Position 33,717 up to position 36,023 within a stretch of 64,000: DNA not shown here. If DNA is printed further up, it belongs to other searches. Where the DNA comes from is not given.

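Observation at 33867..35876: Lon protease with a receiver domain inserted ahead of the AAA+ module and no substrate-recognition N-domain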

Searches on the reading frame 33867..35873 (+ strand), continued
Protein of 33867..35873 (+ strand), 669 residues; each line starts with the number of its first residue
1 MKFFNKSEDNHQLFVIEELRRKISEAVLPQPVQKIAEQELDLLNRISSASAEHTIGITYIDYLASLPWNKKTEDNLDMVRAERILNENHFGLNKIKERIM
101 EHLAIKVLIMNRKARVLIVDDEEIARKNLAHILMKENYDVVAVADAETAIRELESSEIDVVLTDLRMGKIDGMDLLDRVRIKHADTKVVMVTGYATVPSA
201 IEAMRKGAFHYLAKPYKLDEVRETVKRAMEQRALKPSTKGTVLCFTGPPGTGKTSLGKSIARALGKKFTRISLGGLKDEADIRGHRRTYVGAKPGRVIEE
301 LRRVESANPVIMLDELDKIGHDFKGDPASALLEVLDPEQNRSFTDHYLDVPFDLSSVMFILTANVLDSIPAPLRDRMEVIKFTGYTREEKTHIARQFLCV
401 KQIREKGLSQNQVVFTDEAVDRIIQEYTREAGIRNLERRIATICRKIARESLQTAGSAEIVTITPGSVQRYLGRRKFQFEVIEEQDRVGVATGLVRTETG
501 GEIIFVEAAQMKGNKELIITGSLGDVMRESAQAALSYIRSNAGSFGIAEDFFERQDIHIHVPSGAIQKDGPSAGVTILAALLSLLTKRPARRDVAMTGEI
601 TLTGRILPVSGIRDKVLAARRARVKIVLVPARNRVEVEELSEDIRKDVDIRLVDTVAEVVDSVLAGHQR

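Call 12: find_related_loci(query=window:33867-35873:+, collection=genome_contigs, flank=6000)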
Query window:33867-35873:+ (669 aa) in genome_contigs; peptide patterns used: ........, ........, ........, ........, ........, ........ (x = any residue, [..] = any of these).
183 stretches matched a pattern; 114 encode a relative of the query (tblastn E <= 1e-3); the best 80 are kept; 80 distinct loci.
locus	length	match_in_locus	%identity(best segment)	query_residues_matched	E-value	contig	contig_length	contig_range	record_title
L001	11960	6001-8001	86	1-667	0e+0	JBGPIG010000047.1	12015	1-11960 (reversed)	MAG: Nitrospirota bacterium isolate OBJ_0618_7090110_34 k141_9755136_length_12015_cov_9.0000, whole genome shotgun seque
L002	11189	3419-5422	85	1-668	0e+0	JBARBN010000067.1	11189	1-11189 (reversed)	MAG: Nitrospirota bacterium isolate MFD05764_ilm_asm_bin136 k127_81135, whole genome shotgun sequence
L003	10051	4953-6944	80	1-664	0e+0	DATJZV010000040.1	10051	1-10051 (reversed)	MAG TPA_asm: Nitrospirota bacterium isolate SMAG_U15187 k141_1456194, whole genome shotgun sequence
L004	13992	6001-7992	80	1-664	0e+0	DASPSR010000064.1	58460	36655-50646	MAG TPA_asm: Nitrospirota bacterium isolate SMAG_U12256 k141_429699, whole genome shotgun sequence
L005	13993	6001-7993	81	1-664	0e+0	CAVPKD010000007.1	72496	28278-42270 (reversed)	MAG: Nitrospirota bacterium isolate MFD10007.bin.2.19 genome assembly, contig: contig_47326, whole genome shotgun sequen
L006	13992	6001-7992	77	1-664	0e+0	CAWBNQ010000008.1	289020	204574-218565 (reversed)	MAG: Nitrospirota bacterium isolate MFD01299.bin.1.15 genome assembly, contig: contig_46628, whole genome shotgun sequen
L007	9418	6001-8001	80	1-667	0e+0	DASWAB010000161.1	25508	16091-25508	MAG TPA_asm: Nitrospirota bacterium isolate SMAG_U2643 k141_1356526, whole genome shotgun sequence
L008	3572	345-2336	75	1-664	0e+0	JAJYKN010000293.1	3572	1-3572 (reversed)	MAG: Nitrospirae bacterium isolate DBS2-1.bin42 NODE_56799_length_3572_cov_0.897823, whole genome shotgun sequence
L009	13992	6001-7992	75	1-664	0e+0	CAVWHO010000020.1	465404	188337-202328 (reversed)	MAG: Nitrospirota bacterium isolate MFD01299.bin.1.129 genome assembly, contig: contig_7980, whole genome shotgun sequen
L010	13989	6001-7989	75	1-664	0e+0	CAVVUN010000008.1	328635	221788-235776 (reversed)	MAG: Nitrospirota bacterium isolate MFD03899.bin.2.182 genome assembly, contig: contig_32775, whole genome shotgun seque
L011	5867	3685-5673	70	1-664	0e+0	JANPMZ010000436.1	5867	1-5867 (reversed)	MAG: Nitrospirota bacterium isolate VAR_87_metabat_403 VAR_87_k141_4483221, whole genome shotgun sequence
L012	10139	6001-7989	70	1-664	0e+0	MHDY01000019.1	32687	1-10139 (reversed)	MAG: Nitrospirae bacterium GWC2_56_14 gwc2_scaffold_1176, whole genome shotgun sequence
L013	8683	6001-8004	69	1-668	0e+0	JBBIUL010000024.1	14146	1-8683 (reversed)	MAG: Nitrospira sp. isolate PBS170224_bin_52 NODE_2792_length_14146_cov_9.97846, whole genome shotgun sequence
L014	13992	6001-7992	68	1-664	0e+0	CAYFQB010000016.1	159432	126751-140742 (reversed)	MAG TPA_asm: uncultured Nitrospiraceae bacterium isolate ERP108616_co1_118 genome assembly, contig: k119_1423720, whole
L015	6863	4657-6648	67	3-666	0e+0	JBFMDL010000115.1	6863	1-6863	MAG: Nitrospirota bacterium isolate MAG218 MAG218_115, whole genome shotgun sequence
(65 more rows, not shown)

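Call 19: search_protein_representatives(protein=window:33867-35873:+)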
Query: 669 residues. Proteins with E-value up to 0.001 (for the whole library): 399033; up to 1e-10: 63988; up to 1e-30: 7677. The best 150 are listed.
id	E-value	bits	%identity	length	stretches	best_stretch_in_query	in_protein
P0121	3.8e-229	778.9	48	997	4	237-664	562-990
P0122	1.3e-220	750.8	53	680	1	16-665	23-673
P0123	9.8e-214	728.0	50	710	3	241-639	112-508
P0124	3.2e-213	726.3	41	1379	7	235-663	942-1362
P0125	9.4e-205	698.3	46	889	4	238-667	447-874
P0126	2.5e-204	696.9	47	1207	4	232-664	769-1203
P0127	3.1e-204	696.6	46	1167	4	239-660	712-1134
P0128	4.8e-202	689.4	44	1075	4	228-644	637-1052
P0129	4.3e-201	686.3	43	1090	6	232-663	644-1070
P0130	5.0e-199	679.4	46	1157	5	237-461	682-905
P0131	3.0e-197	673.6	58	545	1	142-662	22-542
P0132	6.5e-194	662.5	41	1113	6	231-663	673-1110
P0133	3.1e-190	650.4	66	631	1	42-476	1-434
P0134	6.6e-190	649.3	42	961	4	237-664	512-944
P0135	3.1e-184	630.6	55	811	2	232-663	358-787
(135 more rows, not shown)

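Call 21: search_protein_families(library=pfam, proteins=[P0121, P0123, P0124, P0125, P0126, P0127, P0128, P0129, P0122], max_evalue=0.00001)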
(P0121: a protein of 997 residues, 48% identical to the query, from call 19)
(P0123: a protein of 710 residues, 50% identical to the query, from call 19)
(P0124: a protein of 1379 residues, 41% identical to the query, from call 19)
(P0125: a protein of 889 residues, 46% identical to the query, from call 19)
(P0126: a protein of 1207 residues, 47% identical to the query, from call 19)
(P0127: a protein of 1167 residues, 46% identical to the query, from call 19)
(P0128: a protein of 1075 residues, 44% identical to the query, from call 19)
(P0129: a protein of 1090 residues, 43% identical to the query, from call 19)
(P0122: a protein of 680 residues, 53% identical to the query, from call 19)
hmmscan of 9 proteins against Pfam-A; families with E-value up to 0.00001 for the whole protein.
P0121 (997 aa): 23 families
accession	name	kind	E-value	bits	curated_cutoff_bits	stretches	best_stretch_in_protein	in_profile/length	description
PF05362.19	Lon_C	-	3.5e-68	229.7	21.1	1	788-990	5-203/205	Lon protease (S16) C-terminal proteolytic domain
PF00004.35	AAA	-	1.1e-53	181.6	21.2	2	200-339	1-128/131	ATPase family associated with various cellular activities (AAA)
PF22667.2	Lon_lid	-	2.5e-29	101.1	27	2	729-780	1-52/57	Lon protease AAA+ ATPase lid domain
PF07728.20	AAA_5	-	1e-17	64.8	22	2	200-334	2-139/139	AAA domain (dynein-related subfamily)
PF13401.12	AAA_22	-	2.7e-12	47.6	27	0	195-281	3-97/130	AAA domain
PF13541.12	ChlI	-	4.4e-11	43.2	27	1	833-960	1-121/121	Subunit ChlI of Mg-chelatase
PF07724.20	AAA_2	-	6.6e-11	43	27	0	201-321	7-124/166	AAA domain (Cdc48 subfamily)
PF20720.3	nSTAND3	-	8.1e-11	42.3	27.2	0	195-223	15-43/155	Novel STAND NTPase 3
PF05496.18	RuvB_N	-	1e-10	42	27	0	539-601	8-69/159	Holliday junction DNA helicase RuvB P-loop domain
PF13191.12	AAA_16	-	6.3e-10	40.2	32.6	0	561-599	22-52/167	AAA ATPase domain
PF13173.12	AAA_14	-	6.5e-09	36.3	27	0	197-276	2-74/129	AAA domain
PF24883.2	NPHP3_N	-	3.3e-08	34.3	24.8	0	559-590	15-47/164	Nephrocystin 3, N-terminal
PF01443.25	Viral_helicase1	-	6.2e-08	33.2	21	0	571-646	4-73/228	Viral superfamily 1 RNA helicase core domain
PF03193.22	RsgA_GTPase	-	2.8e-07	31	30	0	531-596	72-137/174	RsgA GTPase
PF07726.17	AAA_3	-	3.7e-07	30.5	27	0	570-664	4-90/131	ATPase family associated with various cellular activities (AAA)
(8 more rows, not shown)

P0123 (710 aa): 8 families
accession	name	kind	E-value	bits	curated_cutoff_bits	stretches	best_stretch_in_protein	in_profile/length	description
PF05362.19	Lon_C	-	2.4e-165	547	21.1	2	506-708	2-204/205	Lon protease (S16) C-terminal proteolytic domain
PF22667.2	Lon_lid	-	8.1e-26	89.9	27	1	275-328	1-55/57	Lon protease AAA+ ATPase lid domain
PF00004.35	AAA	-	3.2e-25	89.5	21.2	1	114-251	1-126/131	ATPase family associated with various cellular activities (AAA)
PF13541.12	ChlI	-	3.3e-21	75.9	27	2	549-676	1-121/121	Subunit ChlI of Mg-chelatase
PF07728.20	AAA_5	-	1.8e-10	41.4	22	1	114-239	2-130/139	AAA domain (dynein-related subfamily)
PF07724.20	AAA_2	-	2e-08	34.9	27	1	114-240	6-129/166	AAA domain (Cdc48 subfamily)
PF13191.12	AAA_16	-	1e-06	29.8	32.6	1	90-145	6-58/167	AAA ATPase domain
PF07726.17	AAA_3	-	2.3e-06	27.9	27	1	116-237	4-113/131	ATPase family associated with various cellular activities (AAA)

P0124 (1379 aa): 23 families
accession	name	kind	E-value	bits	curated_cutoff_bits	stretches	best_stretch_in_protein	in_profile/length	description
PF05362.19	Lon_C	-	1e-58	198.7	21.1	1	1160-1363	2-203/205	Lon protease (S16) C-terminal proteolytic domain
PF00004.35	AAA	-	5e-43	147.1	21.2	3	615-749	1-127/131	ATPase family associated with various cellular activities (AAA)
PF22667.2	Lon_lid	-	7.7e-34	115.6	27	3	773-821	2-50/57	Lon protease AAA+ ATPase lid domain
PF07728.20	AAA_5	-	1.5e-29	103.2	22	2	615-745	2-139/139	AAA domain (dynein-related subfamily)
PF13401.12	AAA_22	-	7.3e-13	49.4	27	0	614-695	7-100/130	AAA domain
PF13191.12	AAA_16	-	1.3e-11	45.7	32.6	0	946-980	23-57/167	AAA ATPase domain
PF01695.23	IstB_IS21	-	9.6e-11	42.1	24.1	0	614-704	94-180/238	IstB-like ATP binding protein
PF05496.18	RuvB_N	-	8.1e-10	39.1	27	0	614-654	35-75/159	Holliday junction DNA helicase RuvB P-loop domain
PF13521.12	AAA_28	-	8.5e-10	39.5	27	0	248-273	3-28/164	AAA domain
PF13238.12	AAA_18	-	1.3e-09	39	29.4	0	951-978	2-31/128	AAA domain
PF13541.12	ChlI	-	2.2e-09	37.7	27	1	1205-1332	1-121/121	Subunit ChlI of Mg-chelatase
PF20720.3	nSTAND3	-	2e-08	34.6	27.2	0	950-972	20-42/155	Novel STAND NTPase 3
PF06068.19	TIP49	-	5.5e-08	32.8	23.8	0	249-272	55-78/347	TIP49 P-loop domain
PF00005.33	ABC_tran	-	6.5e-08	33.7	25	0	950-970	14-34/137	ABC transporter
PF05729.18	NACHT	-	7.9e-08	32.7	26.7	0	950-975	3-28/167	NACHT domain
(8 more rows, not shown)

P0125 (889 aa): 29 families (the best 25 are shown)
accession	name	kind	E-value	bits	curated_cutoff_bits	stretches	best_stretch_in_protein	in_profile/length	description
PF05362.19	Lon_C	-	7.1e-72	241.7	21.1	1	672-871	2-203/205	Lon protease (S16) C-terminal proteolytic domain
PF00004.35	AAA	-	8.1e-44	149.7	21.2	2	452-591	1-126/131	ATPase family associated with various cellular activities (AAA)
PF22667.2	Lon_lid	-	8.7e-34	115.4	27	2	616-667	2-53/57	Lon protease AAA+ ATPase lid domain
PF07728.20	AAA_5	-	6.2e-25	88.3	22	2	112-232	2-125/139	AAA domain (dynein-related subfamily)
PF13401.12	AAA_22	-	3.4e-15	57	27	1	109-222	5-129/130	AAA domain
PF07724.20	AAA_2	-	1.3e-14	55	27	1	112-241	6-136/166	AAA domain (Cdc48 subfamily)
PF13191.12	AAA_16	-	3.2e-12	47.7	32.6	1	102-200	17-120/167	AAA ATPase domain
PF05496.18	RuvB_N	-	4.5e-12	46.4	27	0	103-206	27-114/159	Holliday junction DNA helicase RuvB P-loop domain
PF13173.12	AAA_14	-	6.4e-11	42.8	27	0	110-207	3-92/129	AAA domain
PF01695.23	IstB_IS21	-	9.4e-10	38.8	24.1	0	78-205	62-184/238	IstB-like ATP binding protein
PF07726.17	AAA_3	-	5.3e-09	36.5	27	0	114-204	4-90/131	ATPase family associated with various cellular activities (AAA)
PF20720.3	nSTAND3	-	2.3e-08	34.3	27.2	0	451-487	19-56/155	Novel STAND NTPase 3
PF05729.18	NACHT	-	2.9e-08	34.1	26.7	0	111-135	2-26/167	NACHT domain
PF13671.12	AAA_33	-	9.5e-08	32.9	27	0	111-158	1-46/143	AAA domain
PF08298.17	AAA_PrkA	-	1.1e-07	31.6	25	0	83-133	59-109/358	PrkA AAA domain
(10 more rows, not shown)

P0126 (1207 aa): 21 families
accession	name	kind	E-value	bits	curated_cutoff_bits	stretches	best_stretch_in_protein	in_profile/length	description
PF05362.19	Lon_C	-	3.7e-71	239.4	21.1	1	1000-1203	2-203/205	Lon protease (S16) C-terminal proteolytic domain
PF00004.35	AAA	-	7.1e-42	143.4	21.2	2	780-919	1-126/131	ATPase family associated with various cellular activities (AAA)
PF22667.2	Lon_lid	-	9.2e-28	96.1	27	2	945-994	3-52/57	Lon protease AAA+ ATPase lid domain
PF07728.20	AAA_5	-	2.8e-22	79.6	22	2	439-560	1-125/139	AAA domain (dynein-related subfamily)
PF07724.20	AAA_2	-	3.5e-13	50.4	27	0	442-561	8-128/166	AAA domain (Cdc48 subfamily)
PF13401.12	AAA_22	-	3e-12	47.4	27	0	778-857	6-97/130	AAA domain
PF13191.12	AAA_16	-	7.3e-11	43.3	32.6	0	431-474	18-62/167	AAA ATPase domain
PF05496.18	RuvB_N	-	6.2e-10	39.5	27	0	779-818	35-74/159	Holliday junction DNA helicase RuvB P-loop domain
PF01695.23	IstB_IS21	-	7.3e-09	35.9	24.1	0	776-853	91-162/238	IstB-like ATP binding protein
PF00910.28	RNA_helicase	-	8.2e-08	33.1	21.5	0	441-495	2-56/105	RNA helicase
PF08298.17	AAA_PrkA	-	9e-07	28.7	25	0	411-462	59-110/358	PrkA AAA domain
PF13173.12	AAA_14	-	1.3e-06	28.9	27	0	440-515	5-74/129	AAA domain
PF13238.12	AAA_18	-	2e-06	28.7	29.4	0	782-809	3-27/128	AAA domain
PF13521.12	AAA_28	-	2e-06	28.6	27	0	781-804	3-26/164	AAA domain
PF13479.12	AAA_24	-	2.5e-06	27.9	27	0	440-515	5-76/195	AAA domain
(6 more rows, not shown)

P0127 (1167 aa): 20 families
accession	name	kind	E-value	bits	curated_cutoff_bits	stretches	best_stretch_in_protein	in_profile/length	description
PF05362.19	Lon_C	-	2.4e-67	226.9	21.1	1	935-1139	2-204/205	Lon protease (S16) C-terminal proteolytic domain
PF00004.35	AAA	-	4.5e-40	137.6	21.2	2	716-855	1-126/131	ATPase family associated with various cellular activities (AAA)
PF22667.2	Lon_lid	-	5.4e-31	106.5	27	2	880-929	2-52/57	Lon protease AAA+ ATPase lid domain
PF07728.20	AAA_5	-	5.9e-21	75.4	22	1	379-508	2-138/139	AAA domain (dynein-related subfamily)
PF13401.12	AAA_22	-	1.1e-14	55.4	27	1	375-468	4-109/130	AAA domain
PF13191.12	AAA_16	-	1.2e-10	42.6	32.6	1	361-462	11-112/167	AAA ATPase domain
PF05496.18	RuvB_N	-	2e-10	41.1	27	0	365-469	23-110/159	Holliday junction DNA helicase RuvB P-loop domain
PF07724.20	AAA_2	-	2.5e-09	37.8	27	0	716-840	6-125/166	AAA domain (Cdc48 subfamily)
PF13173.12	AAA_14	-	1.3e-08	35.4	27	0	377-458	3-77/129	AAA domain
PF01695.23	IstB_IS21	-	1.8e-08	34.6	24.1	0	344-465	61-177/238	IstB-like ATP binding protein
PF08298.17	AAA_PrkA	-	2.3e-07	30.6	25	0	350-401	59-110/358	PrkA AAA domain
PF13671.12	AAA_33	-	2.6e-07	31.5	27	0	379-404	2-25/143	AAA domain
PF20720.3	nSTAND3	-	3.8e-07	30.4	27.2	0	377-415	18-57/155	Novel STAND NTPase 3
PF05729.18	NACHT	-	6.9e-07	29.7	26.7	0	377-403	1-27/167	NACHT domain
PF13238.12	AAA_18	-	9.9e-07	29.7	29.4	0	380-409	2-25/128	AAA domain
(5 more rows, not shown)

P0128 (1075 aa): 35 families (the best 25 are shown)
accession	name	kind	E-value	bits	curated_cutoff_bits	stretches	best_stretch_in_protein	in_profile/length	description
PF05362.19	Lon_C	-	1.3e-72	244.2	21.1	1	874-1073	5-204/205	Lon protease (S16) C-terminal proteolytic domain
PF00004.35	AAA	-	7.8e-50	169.1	21.2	2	295-433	1-126/131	ATPase family associated with various cellular activities (AAA)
PF22667.2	Lon_lid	-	8.9e-29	99.4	27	2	821-867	7-53/57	Lon protease AAA+ ATPase lid domain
PF07728.20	AAA_5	-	1.1e-23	84.3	22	2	652-788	2-139/139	AAA domain (dynein-related subfamily)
PF13191.12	AAA_16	-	2.1e-13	51.5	32.6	0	637-683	15-52/167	AAA ATPase domain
PF07724.20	AAA_2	-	9.1e-13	49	27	1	653-775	7-124/166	AAA domain (Cdc48 subfamily)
PF05496.18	RuvB_N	-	9.2e-13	48.7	27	0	646-693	30-77/159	Holliday junction DNA helicase RuvB P-loop domain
PF13401.12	AAA_22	-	2.8e-12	47.5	27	0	648-740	4-98/130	AAA domain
PF24883.2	NPHP3_N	-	6.9e-12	46.3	24.8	0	641-734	13-104/164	Nephrocystin 3, N-terminal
PF00931.28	NB-ARC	-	7.6e-11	42.2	23.5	0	636-678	6-50/248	NB-ARC domain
PF13173.12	AAA_14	-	2.4e-10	40.9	27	0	649-730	2-76/129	AAA domain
PF03266.21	NTPase_1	-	3.1e-10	40.6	23.9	0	296-328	3-33/168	NTPase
PF20720.3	nSTAND3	-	3.3e-10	40.3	27.2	0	645-692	13-61/155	Novel STAND NTPase 3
PF07726.17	AAA_3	-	1.3e-09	38.5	27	0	654-730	4-76/131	ATPase family associated with various cellular activities (AAA)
PF13238.12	AAA_18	-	8.8e-09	36.3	29.4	0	296-318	2-24/128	AAA domain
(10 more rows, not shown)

P0129 (1090 aa): 12 families
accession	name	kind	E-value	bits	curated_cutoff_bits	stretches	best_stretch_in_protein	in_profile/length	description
PF05362.19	Lon_C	-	4.4e-64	216.3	21.1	1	867-1072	2-204/205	Lon protease (S16) C-terminal proteolytic domain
PF22667.2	Lon_lid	-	2.8e-35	120.2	27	3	476-525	2-51/57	Lon protease AAA+ ATPase lid domain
PF00004.35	AAA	-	1.3e-32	113.4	21.2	2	318-451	1-126/131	ATPase family associated with various cellular activities (AAA)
PF07728.20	AAA_5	-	1.1e-21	77.7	22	2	318-448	2-139/139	AAA domain (dynein-related subfamily)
PF13191.12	AAA_16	-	4.1e-11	44.1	32.6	0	644-684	15-56/167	AAA ATPase domain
PF13401.12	AAA_22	-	5.7e-10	40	27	0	651-727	4-96/130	AAA domain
PF05496.18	RuvB_N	-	7.1e-08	32.8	27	0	318-357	36-75/159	Holliday junction DNA helicase RuvB P-loop domain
PF13541.12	ChlI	-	5.7e-07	29.9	27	1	912-1039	1-121/121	Subunit ChlI of Mg-chelatase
PF20720.3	nSTAND3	-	3.5e-06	27.2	27.2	0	655-678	20-43/155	Novel STAND NTPase 3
PF01695.23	IstB_IS21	-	3.7e-06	27.1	24.1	0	655-742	95-180/238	IstB-like ATP binding protein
PF07724.20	AAA_2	-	5.3e-06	27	27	0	318-412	6-105/166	AAA domain (Cdc48 subfamily)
PF13238.12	AAA_18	-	8e-06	26.8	29.4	0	656-690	2-33/128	AAA domain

P0122 (680 aa): 7 families
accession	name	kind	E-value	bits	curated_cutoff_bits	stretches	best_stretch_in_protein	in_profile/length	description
PF05362.19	Lon_C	-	3.6e-73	245.9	21.1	1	471-673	2-204/205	Lon protease (S16) C-terminal proteolytic domain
PF00072.30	Response_reg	-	3.1e-30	105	30.2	1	123-232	1-110/111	Response regulator receiver domain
PF00004.35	AAA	-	8.1e-23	81.8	21.2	1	250-386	1-125/131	ATPase family associated with various cellular activities (AAA)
PF22667.2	Lon_lid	-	5e-18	64.9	27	1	411-460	1-50/57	Lon protease AAA+ ATPase lid domain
PF13541.12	ChlI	-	6.6e-10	39.4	27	1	514-641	1-121/121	Subunit ChlI of Mg-chelatase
PF07728.20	AAA_5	-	6.6e-07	29.9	22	1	250-383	2-138/139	AAA domain (dynein-related subfamily)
PF13401.12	AAA_22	-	8.3e-06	26.6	27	0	249-330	7-100/130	AAA domain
